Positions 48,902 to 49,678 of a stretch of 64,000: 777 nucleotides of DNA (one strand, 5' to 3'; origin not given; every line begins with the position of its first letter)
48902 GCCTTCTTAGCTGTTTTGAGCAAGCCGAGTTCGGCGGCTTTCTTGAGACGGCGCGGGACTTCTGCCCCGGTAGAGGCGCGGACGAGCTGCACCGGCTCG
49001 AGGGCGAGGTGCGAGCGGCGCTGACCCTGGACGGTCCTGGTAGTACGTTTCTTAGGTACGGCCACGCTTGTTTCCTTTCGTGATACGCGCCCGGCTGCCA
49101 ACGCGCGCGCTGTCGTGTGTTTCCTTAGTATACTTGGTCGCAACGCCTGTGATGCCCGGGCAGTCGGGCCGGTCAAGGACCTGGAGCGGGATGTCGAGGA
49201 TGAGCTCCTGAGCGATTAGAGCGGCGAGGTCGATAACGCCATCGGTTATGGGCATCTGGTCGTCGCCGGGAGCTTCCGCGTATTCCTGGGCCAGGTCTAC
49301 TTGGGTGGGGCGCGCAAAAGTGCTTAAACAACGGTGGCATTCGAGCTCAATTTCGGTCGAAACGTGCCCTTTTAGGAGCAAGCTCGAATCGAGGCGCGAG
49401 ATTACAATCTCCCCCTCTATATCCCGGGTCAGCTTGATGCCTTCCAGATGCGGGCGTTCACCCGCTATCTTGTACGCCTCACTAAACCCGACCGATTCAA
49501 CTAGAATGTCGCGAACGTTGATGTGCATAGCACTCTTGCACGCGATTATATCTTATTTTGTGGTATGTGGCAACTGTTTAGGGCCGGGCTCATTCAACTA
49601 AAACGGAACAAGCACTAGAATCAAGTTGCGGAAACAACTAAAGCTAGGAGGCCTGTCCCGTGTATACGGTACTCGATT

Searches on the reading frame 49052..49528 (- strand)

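Call 18: search_protein_families(library=pfam, proteins=[window:49052-49528:-])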
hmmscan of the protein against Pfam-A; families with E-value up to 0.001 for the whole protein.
window:49052-49528:- (158 aa): 1 family
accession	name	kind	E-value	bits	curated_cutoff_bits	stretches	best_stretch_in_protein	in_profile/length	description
PF02620.22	YceD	-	1.4e-14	54.6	33.2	1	52-136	1-98/119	Large ribosomal RNA subunit accumulation protein YceD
